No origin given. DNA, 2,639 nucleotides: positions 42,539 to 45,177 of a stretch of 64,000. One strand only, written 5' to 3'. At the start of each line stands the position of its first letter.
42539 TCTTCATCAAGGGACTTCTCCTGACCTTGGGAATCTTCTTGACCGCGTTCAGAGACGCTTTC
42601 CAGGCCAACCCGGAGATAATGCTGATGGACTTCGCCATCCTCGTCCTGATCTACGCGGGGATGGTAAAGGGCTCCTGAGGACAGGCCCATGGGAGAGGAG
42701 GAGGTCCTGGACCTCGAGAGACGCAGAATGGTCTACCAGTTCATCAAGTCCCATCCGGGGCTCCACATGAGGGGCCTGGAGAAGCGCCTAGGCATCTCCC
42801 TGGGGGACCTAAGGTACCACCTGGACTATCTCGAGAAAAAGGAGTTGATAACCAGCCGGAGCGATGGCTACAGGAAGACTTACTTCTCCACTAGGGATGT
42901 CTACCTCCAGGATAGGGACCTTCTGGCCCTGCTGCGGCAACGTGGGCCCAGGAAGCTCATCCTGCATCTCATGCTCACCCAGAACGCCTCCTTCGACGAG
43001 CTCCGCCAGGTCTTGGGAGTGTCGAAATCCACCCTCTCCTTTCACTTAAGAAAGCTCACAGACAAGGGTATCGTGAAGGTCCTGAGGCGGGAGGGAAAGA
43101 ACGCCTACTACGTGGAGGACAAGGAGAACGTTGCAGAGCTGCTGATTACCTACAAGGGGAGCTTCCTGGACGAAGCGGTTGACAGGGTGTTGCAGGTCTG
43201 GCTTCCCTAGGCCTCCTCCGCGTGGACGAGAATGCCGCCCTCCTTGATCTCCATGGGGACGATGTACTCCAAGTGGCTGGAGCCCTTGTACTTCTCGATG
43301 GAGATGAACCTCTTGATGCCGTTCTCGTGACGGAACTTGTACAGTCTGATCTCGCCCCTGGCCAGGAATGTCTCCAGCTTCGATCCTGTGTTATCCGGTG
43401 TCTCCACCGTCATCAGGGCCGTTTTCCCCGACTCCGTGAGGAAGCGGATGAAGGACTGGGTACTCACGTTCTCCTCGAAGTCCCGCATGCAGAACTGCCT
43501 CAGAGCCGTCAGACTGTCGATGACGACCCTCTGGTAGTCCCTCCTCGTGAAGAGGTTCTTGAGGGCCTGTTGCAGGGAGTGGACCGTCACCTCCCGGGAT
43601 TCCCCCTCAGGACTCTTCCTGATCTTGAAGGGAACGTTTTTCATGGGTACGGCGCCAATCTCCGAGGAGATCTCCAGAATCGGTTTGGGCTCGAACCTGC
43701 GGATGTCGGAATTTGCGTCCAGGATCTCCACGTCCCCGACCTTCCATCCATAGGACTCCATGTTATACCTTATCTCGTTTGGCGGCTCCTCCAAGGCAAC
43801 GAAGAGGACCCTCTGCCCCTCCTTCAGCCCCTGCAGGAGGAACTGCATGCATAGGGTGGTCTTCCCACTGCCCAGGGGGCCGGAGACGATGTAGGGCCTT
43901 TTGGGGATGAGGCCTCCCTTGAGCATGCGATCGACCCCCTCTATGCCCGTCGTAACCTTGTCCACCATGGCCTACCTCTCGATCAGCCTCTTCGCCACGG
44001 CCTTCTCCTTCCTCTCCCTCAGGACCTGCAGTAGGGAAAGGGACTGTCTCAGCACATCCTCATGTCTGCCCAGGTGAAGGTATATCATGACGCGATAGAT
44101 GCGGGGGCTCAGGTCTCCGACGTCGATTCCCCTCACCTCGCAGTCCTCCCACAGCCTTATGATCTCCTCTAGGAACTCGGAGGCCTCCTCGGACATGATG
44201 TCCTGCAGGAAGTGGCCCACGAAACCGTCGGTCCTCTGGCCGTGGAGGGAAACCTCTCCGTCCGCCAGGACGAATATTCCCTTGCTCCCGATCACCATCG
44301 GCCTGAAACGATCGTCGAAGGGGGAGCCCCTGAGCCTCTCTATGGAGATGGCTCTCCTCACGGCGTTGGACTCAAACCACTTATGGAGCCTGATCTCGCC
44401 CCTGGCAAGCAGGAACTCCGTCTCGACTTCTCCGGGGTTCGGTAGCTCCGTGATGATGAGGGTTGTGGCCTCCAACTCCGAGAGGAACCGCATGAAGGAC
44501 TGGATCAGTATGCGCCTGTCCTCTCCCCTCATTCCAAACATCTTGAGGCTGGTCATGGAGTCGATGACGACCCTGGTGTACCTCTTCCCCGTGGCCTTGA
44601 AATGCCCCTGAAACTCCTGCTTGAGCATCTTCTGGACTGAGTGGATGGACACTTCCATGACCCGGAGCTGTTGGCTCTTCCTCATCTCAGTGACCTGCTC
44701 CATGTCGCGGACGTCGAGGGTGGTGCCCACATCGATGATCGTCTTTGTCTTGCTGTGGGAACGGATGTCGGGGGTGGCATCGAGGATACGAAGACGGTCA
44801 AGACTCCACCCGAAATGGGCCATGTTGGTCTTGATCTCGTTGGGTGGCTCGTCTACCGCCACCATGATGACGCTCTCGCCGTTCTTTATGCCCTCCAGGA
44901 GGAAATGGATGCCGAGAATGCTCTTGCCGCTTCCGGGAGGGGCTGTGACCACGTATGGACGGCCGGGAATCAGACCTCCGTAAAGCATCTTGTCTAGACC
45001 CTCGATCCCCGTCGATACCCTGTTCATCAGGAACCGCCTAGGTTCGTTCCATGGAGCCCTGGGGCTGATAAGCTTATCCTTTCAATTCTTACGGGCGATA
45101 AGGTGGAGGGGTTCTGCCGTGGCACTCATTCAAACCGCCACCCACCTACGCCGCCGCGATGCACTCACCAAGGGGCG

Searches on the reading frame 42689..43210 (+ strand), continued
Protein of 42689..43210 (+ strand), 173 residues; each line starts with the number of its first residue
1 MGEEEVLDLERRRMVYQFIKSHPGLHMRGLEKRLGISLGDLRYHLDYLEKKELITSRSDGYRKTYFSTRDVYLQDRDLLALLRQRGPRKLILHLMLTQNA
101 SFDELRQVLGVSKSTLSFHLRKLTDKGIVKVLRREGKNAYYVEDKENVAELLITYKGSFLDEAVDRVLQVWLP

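Call 28: search_solved_structures(query=window:42689-43210:+, max_evalue=1, show_alignments=2)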
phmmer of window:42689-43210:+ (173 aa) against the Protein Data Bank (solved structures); distinct sequences matched with E-value up to 1: 33.
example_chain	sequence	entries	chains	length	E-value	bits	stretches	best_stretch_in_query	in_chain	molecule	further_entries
5duk_A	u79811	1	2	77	1.7e-12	51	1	5-71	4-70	putative DNA binding protein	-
3f6v_A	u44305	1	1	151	3.3e-05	27.3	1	85-167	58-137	Possible transcriptional regulator, ArsR family protein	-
3cuo_A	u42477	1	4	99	0.00042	23.7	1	79-157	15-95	Uncharacterized HTH-type transcriptional regulator ygaV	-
1r22_A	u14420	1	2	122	0.00067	23.1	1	87-148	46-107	Transcriptional repressor smtB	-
1uly_A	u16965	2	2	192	0.001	22.4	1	75-139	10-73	hypothetical protein PH1932 | hypothetical transcription regulator protein, PH1932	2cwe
4omy_A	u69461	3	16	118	0.001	22.4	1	86-152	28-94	NolR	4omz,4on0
3jth_A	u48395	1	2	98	0.0026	21.1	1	84-152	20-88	Transcription activator HlyU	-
5znx_A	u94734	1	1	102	0.0028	21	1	81-152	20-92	Transcriptional activator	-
1r1t_A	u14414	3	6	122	0.0031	20.9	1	87-148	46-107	Transcriptional repressor smtB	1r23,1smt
1u2w_A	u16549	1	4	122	0.0036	20.7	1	87-153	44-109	Cadmium efflux system accessory protein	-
3f72_A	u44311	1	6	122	0.012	19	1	87-152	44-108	Cadmium efflux system accessory protein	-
3pqj_A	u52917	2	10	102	0.013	18.8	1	85-152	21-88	Biofilm growth-associated repressor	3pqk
2kko_A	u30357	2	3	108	0.02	18.2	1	85-153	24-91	POSSIBLE TRANSCRIPTIONAL REGULATORY PROTEIN (POSSIBLY ARSR-FAMILY) | Possible transcriptional regulatory arsR-family protein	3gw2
4k2e_A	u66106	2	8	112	0.026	17.9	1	84-148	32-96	Transcriptional activator HlyU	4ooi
6j0e_A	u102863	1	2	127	0.044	17.1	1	100-139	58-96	Arsenic responsive repressor ArsR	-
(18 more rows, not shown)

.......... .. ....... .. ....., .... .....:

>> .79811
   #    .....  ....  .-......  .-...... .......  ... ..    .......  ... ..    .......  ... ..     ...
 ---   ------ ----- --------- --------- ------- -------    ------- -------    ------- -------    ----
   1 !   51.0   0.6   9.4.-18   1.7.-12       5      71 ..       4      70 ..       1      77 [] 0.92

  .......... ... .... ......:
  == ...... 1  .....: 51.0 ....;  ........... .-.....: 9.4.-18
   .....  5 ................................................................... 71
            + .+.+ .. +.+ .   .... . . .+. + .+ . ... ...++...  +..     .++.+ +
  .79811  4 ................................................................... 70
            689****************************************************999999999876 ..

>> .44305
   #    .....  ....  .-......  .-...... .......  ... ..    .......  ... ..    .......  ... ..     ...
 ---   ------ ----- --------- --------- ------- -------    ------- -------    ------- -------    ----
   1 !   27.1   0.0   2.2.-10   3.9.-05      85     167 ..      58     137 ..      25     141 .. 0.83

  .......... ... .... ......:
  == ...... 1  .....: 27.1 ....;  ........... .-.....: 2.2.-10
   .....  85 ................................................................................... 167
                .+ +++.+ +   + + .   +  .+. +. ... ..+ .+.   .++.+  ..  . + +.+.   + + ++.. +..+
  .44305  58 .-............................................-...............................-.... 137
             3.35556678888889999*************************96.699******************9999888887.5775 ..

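Call 39: predict_structure(alignment_id=A2)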
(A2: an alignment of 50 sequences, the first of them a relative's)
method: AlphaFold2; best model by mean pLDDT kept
length: 173 residues; sequences in the alignment: 50
mean_pLDDT: 90.7   pTM: 0.80
mean pLDDT of the five models: 90.7, 88.9, 88.2, 88.1, 87.0
residues with pLDDT >= 90: 122; 70-90: 48; 50-70: 3; < 50: 0
segments of 3 or more residues with pLDDT < 50: none
pLDDT, mean of each block of 10 residues (from residue 1): 83 95 92 93 96 90 88 85 92 94 95 95 94 93 93 85 83 72
secondary structure, 60 per line:
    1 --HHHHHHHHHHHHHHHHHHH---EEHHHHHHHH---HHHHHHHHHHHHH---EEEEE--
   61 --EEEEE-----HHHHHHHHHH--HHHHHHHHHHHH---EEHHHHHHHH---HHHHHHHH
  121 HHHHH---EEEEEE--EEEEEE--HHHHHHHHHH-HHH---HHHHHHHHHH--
elements in order: H3-21 H27-34 H38-50 E54-58 E63-67 H73-82 H85-96 H102-109 H113-125 E129-134 E137-142 H145-154 H162-171

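Call 42: fold_search(model_id=the predicted structure, library=pdb)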
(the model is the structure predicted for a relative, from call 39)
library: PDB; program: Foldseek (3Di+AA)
matches with E <= 10: 1781; with E <= 0.001: 21
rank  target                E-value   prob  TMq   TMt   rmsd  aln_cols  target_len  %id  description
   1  6juv_A                1.9e-05  1.00  0.34  0.31  10.3       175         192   19  Crytsal structure of ScpB derived from Pyrococcus yayanosii (released 2020-01-22)
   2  9zd6_A                6.2e-05  1.00  0.32  0.15  11.8       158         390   20  Bacterial interstrand DNA crosslink glycosylase AlkX/YcaQ bound to DNA (released 2026-01-14)
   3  9zd6_B                9.1e-05  1.00  0.32  0.15  11.9       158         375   20  Bacterial interstrand DNA crosslink glycosylase AlkX/YcaQ bound to DNA (released 2026-01-14)
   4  6juv_B                1.3e-04  1.00  0.34  0.31  11.9       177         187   18  Crytsal structure of ScpB derived from Pyrococcus yayanosii (released 2020-01-22)
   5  4i98_B                1.5e-04  1.00  0.34  0.35  10.3       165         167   13  Crystal structure of the complex between ScpA(residues 1-160)-ScpB(residues 1-183) (released 2013-01-30)
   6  8cll_A                1.9e-04  1.00  0.29  0.17  17.8       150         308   19  Structural insights into human TFIIIC promoter recognition (released 2023-06-21)
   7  3bz6                  2.6e-04  1.00  0.27  0.28  12.2       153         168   13  Crystal structure of a conserved protein of unknown function from Pseudomonas syringae pv. tomato str. DC3000 (released 2008-02-05)
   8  8cli_A                2.7e-04  1.00  0.35  0.13  20.2       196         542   17  TFIIIC TauB-DNA monomer (released 2023-06-21)
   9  3w6j_E                3.0e-04  1.00  0.32  0.34  11.1       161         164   13  Crystal structure of ScpAB core complex (released 2013-04-24)
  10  4i98_C                3.7e-04  1.00  0.30  0.31  12.5       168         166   15  Crystal structure of the complex between ScpA(residues 1-160)-ScpB(residues 1-183) (released 2013-01-30)
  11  5vyv_A                4.9e-04  1.00  0.32  0.32  11.6       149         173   18  Crystal structure of a protein of unknown function YceH/ECK1052 involved in membrane biogenesis from Escherichia coli (released 2017-06-07)
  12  2uwm_A                4.9e-04  1.00  0.30  0.27   8.2       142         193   18  C-TERMINAL DOMAIN(WH2-WH4) OF ELONGATION FACTOR SELB IN COMPLEX WITH SECIS RNA (released 2007-05-08)
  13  8iue_P                4.9e-04  1.00  0.32  0.19  20.3       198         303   10  RNA polymerase III pre-initiation complex melting complex 1 (released 2023-05-24)
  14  4omz_B                5.8e-04  1.00  0.43  0.72   2.2        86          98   20  Crystal Structure of NolR from Sinorhizobium fredii (released 2014-04-16)
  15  3cuq_A                6.4e-04  1.00  0.34  0.28  10.3       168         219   14  Integrated structural and functional model of the human ESCRT-II complex (released 2008-11-04)
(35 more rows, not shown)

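Call 52: search_protein_families(library=ncbifam, proteins=[window:42689-43210:+], max_evalue=0.001)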
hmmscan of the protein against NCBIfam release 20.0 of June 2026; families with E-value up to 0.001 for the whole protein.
window:42689-43210:+ (173 aa): 15 families
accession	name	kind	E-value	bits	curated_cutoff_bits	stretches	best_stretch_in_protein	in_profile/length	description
NF033788.1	HTH_metalloreg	subfamily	1.2e-18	66.7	55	2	88-152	13-77/77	metalloregulator ArsR/SmtB family transcription factor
TIGR04176.1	MarR_EPS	equivalog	1.3e-09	38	88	1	12-55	6-49/105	MarR family EPS-associated transcriptional regulator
NF053755.1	MsvR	equivalog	4.2e-09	36.4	220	1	88-131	15-58/236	transcriptional factor MsvR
NF040642.1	sulf_sens_BigR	equivalog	4.4e-08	33.1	155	1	87-152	20-85/95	sulfite-sensing transcriptional repressor BigR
NF041413.1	ArsR_Rv2640c_fam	equivalog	7e-08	32.9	155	1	99-152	58-110/118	Rv2640c family ArsR-like transcriptional regulator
TIGR01884.1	cas_HTH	subfamily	1.4e-07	31.1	60.2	1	91-138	147-195/202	CRISPR-associated CARF protein Csa3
NF033789.1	repress_SdpR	subfamily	7e-07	29.1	100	1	88-142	10-63/79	autorepressor SdpR family transcription factor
NF053606.1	Sta1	subfamily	1.2e-05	25.3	80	1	91-151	25-92/100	Sta1 family transcriptional regulator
NF041397.1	TranRegGlpR_Halo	equivalog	1.5e-05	24.7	300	0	9-60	4-54/253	HTH-type transcriptional regulator GlpR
NF053660.1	ORF80_fam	equivalog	2.6e-05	24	95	0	89-130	5-47/70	ORF80 family leucine zipper DNA-binding protein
NF040939.2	trans_reg_lrs14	equivalog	3.3e-05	23.8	90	1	92-148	27-91/103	Lrs14 family HTH-type transcriptional regulator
NF047500.1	choline_R_CudC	equivalog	8.4e-05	22.5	218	1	93-146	34-88/171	choline uptake/conversion transcriptional regulator CudC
NF041396.1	TranRegLrp_Halo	equivalog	9.5e-05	22.3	190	0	89-131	9-51/149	HTH-type transcriptional regulator Lrp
NF041016.1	trans_reg_ArnR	equivalog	0.0006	19.3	400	0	96-135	130-169/269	HTH-type transcriptional activator ArnR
NF047906.1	CdPbTransRegCmtR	equivalog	0.00066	19.6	150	0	89-146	24-81/104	Cd(II)/Pb(II)-sensing metalloregulatory transcriptional regulator CmtR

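Call 56: find_encoding_contigs(protein=P0046, flank=4000, max_places=1)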
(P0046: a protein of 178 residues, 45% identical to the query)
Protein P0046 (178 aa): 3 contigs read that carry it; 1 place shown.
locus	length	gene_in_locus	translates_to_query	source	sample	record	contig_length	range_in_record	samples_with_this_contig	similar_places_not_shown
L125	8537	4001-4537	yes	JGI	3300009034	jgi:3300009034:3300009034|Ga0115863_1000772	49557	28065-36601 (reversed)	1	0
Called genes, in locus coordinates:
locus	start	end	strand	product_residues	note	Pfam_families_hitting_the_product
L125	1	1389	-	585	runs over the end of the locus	PF02543:Carbam_trans_N, PF16861:Carbam_trans_C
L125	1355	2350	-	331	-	PF01522:Polysacc_deac_1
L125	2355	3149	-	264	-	PF24167:DUF7411 (weak)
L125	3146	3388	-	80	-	-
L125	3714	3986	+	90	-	-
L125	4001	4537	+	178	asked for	PF13601:HTH_34 (faint), PF24266:HTH_HVO_0163_N, PF01022:HTH_5, PF13412:HTH_24 (weak), PF12802:MarR_2 (weak), PF12840:HTH_20 (weak)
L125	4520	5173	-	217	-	PF00702:Hydrolase, PF12710:HAD, PF13419:HAD_2, PF08282:Hydrolase_3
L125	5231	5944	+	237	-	PF01963:TraB_PrgY_gumN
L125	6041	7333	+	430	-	PF09339:HTH_IclR (faint), PF12802:MarR_2 (faint), PF12840:HTH_20 (faint), PF24266:HTH_HVO_0163_N, PF01022:HTH_5 (faint), PF01325:Fe_dep_repress (faint), PF13412:HTH_24 (weak)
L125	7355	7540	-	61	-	-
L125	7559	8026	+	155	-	PF02511:Thy1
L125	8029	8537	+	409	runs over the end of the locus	PF01896:DNA_primase_S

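Call 57: find_encoding_contigs(protein=P0051, flank=4000, max_places=1)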
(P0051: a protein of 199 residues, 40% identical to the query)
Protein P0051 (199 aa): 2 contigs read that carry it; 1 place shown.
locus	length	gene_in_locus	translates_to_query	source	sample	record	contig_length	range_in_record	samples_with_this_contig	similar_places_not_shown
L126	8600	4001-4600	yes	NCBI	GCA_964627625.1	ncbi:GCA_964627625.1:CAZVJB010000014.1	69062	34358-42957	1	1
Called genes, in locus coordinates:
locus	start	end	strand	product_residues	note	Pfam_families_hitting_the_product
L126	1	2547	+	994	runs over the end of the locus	PF17963:Big_9 (faint), PF00801:PKD (weak), PF18911:PKD_4, PF22352:K319L-like_PKD, PF18911:PKD_4 (weak), PF22352:K319L-like_PKD, PF18911:PKD_4 (weak), PF00801:PKD (weak), +1 more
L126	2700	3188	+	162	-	PF22769:DCD, PF00692:dUTPase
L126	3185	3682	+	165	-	PF03692:CxxCxxCC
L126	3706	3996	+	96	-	-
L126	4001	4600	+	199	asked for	PF01022:HTH_5 (faint), PF12802:MarR_2 (faint), PF13412:HTH_24 (faint), PF24266:HTH_HVO_0163_N (weak), PF12840:HTH_20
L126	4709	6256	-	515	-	PF02412:TSP_3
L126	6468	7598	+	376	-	PF01926:MMR_HSR1, PF02421:FeoB_N, PF16897:MMR_HSR1_Xtn, PF02824:TGS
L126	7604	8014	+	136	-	PF09969:DUF2203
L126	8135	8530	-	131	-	PF01050:MannoseP_isomer, PF07883:Cupin_2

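Call 58: find_encoding_contigs(protein=P0057, flank=4000, max_places=1)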
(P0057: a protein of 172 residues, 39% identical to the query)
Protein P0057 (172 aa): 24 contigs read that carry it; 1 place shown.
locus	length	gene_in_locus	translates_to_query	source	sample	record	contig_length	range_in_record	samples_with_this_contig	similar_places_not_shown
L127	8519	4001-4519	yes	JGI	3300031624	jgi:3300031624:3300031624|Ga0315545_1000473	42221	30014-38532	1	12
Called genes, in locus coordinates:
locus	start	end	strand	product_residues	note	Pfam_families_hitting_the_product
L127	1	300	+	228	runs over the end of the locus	PF01613:Flavin_Reduct, PF00301:Rubredoxin, PF21349:RUBY_RBDX (faint)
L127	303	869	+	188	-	PF00210:Ferritin, PF02915:Rubrerythrin, PF23458:DUF7130 (weak), PF21349:RUBY_RBDX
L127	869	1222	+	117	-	PF13596:PAS_10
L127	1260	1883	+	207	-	PF22175:Ogg-HhH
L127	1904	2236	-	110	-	-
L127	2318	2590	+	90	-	-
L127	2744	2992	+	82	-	PF04014:MazE_antitoxin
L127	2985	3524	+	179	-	PF01209:Ubie_methyltran, PF13489:Methyltransf_23, PF01135:PCMT, PF06325:PrmA, PF13847:Methyltransf_31, PF08241:Methyltransf_11, PF08242:Methyltransf_12, PF13649:Methyltransf_25, +1 more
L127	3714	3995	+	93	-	-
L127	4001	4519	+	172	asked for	PF13412:HTH_24 (weak), PF24266:HTH_HVO_0163_N, PF01022:HTH_5 (faint), PF01047:MarR (faint), PF12802:MarR_2 (faint)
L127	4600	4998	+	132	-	PF03413:PepSY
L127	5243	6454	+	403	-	PF08245:Mur_ligase_M, PF02875:Mur_ligase_C, PF27239:FOL3_C (weak)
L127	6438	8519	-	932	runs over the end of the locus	PF00133:tRNA-synt_1, PF09334:tRNA-synt_1g, PF01406:tRNA-synt_1e (weak), PF08264:Anticodon_1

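Call 59: find_encoding_contigs(protein=P0063, flank=4000, max_places=1)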
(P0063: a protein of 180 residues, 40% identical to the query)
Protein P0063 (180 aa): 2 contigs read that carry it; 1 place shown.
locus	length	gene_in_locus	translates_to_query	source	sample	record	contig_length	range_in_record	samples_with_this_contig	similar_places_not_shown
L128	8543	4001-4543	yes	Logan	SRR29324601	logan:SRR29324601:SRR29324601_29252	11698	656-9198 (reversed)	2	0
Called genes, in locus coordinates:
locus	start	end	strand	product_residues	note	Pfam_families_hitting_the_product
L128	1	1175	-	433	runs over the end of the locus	PF01134:GIDA (weak), PF01266:DAO, PF01946:Thi4 (weak), PF03486:HI0933_like (weak), PF07992:Pyr_redox_2 (weak), PF12831:FAD_oxidored (weak), PF13450:NAD_binding_8, PF26311:ETF-QO_FixC_C, +5 more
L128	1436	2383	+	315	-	-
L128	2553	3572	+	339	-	-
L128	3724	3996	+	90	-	-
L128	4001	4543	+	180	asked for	PF12840:HTH_20 (weak), PF13412:HTH_24 (faint), PF12802:MarR_2 (faint), PF24266:HTH_HVO_0163_N, PF25212:HVO_A0114 (faint), PF01022:HTH_5, PF01047:MarR (weak), PF12840:HTH_20 (weak)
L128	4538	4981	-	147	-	-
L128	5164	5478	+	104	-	PF14697:Fer4_21 (faint), PF13237:Fer4_10 (weak)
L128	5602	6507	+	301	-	PF16881:LIAS_N, PF04055:Radical_SAM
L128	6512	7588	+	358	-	PF00676:E1_dh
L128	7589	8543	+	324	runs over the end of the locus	PF02779:Transket_pyr, PF02780:Transketolase_C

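Call 68: search_protein_representatives(protein=window:42689-43210:+)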
Query: 173 residues. Proteins with E-value up to 0.001 (for the whole library): 5725; up to 1e-10: 1020; up to 1e-30: 24. The best 150 are listed.
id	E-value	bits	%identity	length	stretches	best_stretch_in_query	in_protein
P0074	4.1e-56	205.9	57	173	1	3-173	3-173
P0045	2.5e-40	154.5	46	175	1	5-172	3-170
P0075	4.5e-40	153.7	41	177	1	3-172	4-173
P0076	3.1e-37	144.5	41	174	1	3-171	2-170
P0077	1.0e-36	142.8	38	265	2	7-171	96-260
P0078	1.9e-36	142.0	41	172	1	6-169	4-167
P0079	1.9e-35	138.7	44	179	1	4-172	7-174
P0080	3.6e-35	137.8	42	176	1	1-172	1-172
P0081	2.1e-34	135.3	38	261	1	3-172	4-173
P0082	2.5e-34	135.0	43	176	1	4-171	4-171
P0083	1.2e-33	132.8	37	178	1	4-172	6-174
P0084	1.7e-33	132.3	37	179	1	3-172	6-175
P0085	2.8e-33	131.6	40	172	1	4-171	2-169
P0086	9.0e-33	130.0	39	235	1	4-172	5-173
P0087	1.0e-32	129.8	40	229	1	4-172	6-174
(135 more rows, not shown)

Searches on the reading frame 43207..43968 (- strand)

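Call 52: search_protein_families(library=ncbifam, proteins=[window:43207-43968:-], max_evalue=0.001)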
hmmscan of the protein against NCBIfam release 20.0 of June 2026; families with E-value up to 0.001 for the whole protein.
window:43207-43968:- (253 aa): 12 families
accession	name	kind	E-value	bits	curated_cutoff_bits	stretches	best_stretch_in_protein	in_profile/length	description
NF006799.0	PRK09302.1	equivalog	5.7e-31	107.6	408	2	2-80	10-89/515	circadian clock protein KaiC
TIGR03880.1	KaiC_arch_3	hypoth_equivalog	5.3e-28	98.1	249.45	2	8-104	1-95/224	KaiC domain-containing protein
TIGR03877.1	thermo_KaiC_1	hypoth_equivalog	2.1e-23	83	307.25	1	2-252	1-236/238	KaiC domain-containing protein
TIGR03881.1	KaiC_arch_4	hypoth_equivalog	1e-18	67.9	247.8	1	4-246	2-226/231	KaiC domain-containing protein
TIGR02655.1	circ_KaiC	equivalog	7.5e-17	61.1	546.25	1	4-79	2-78/484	circadian clock protein KaiC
NF004723.0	PRK06067.1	subfamily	4e-09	36.4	194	1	5-77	16-88/243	flagellar accessory protein FlaH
NF052589.1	ArlH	equivalog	2.4e-08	34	215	0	136-244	104-218/229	archaellum protein ArlH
TIGR00416.1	sms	equivalog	1.3e-06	27.4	403.05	1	3-77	74-148/454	DNA repair protein RadA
TIGR03600.1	phage_DnaB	exception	7.5e-06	25.2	498.65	1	5-67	177-239/421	phage replicative helicase, DnaB family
TIGR03878.1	thermo_KaiC_2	hypoth_equivalog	6.5e-05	22.4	232.2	0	21-71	33-84/259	KaiC domain-containing protein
TIGR02237.1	recomb_radB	equivalog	0.00013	21.9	172.4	0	12-59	1-48/210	DNA repair and recombination protein RadB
NF003301.0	PRK04301.1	equivalog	0.00037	19.8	259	0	2-43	80-121/316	DNA repair and recombination protein RadA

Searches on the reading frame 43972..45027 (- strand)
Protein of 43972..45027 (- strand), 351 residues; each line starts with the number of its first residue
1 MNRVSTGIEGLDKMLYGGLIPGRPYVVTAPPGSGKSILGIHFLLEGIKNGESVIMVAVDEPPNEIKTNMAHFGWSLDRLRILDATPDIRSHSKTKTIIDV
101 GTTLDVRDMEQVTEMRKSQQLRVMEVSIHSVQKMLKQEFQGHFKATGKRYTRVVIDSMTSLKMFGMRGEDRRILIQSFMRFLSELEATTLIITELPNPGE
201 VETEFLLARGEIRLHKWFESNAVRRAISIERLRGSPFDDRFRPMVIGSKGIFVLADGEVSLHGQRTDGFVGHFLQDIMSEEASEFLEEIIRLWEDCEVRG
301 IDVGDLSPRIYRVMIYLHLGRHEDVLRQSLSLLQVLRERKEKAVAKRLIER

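Call 52: search_protein_families(library=ncbifam, proteins=[window:43972-45027:-], max_evalue=0.001)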
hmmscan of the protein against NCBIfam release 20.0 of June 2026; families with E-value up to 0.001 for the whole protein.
window:43972-45027:- (351 aa): 8 families
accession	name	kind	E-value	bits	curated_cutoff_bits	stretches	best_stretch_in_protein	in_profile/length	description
NF006799.0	PRK09302.1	equivalog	5.1e-26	91.3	408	2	2-79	11-89/515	circadian clock protein KaiC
TIGR03877.1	thermo_KaiC_1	hypoth_equivalog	1.3e-23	83.8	307.25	1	1-256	1-235/238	KaiC domain-containing protein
TIGR03881.1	KaiC_arch_4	hypoth_equivalog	5.6e-23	81.8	247.8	1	2-253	1-228/231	KaiC domain-containing protein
TIGR03880.1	KaiC_arch_3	hypoth_equivalog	9.3e-21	74.4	249.45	1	7-78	1-72/224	KaiC domain-containing protein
TIGR02655.1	circ_KaiC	equivalog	7.8e-18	64.4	546.25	1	3-136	2-134/484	circadian clock protein KaiC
TIGR00416.1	sms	equivalog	1e-06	27.8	403.05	1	2-85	74-157/454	DNA repair protein RadA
TIGR03600.1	phage_DnaB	exception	7.2e-06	25.2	498.65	1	4-69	177-242/421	phage replicative helicase, DnaB family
TIGR03878.1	thermo_KaiC_2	hypoth_equivalog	0.00015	21.2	232.2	0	27-70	41-84/259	KaiC domain-containing protein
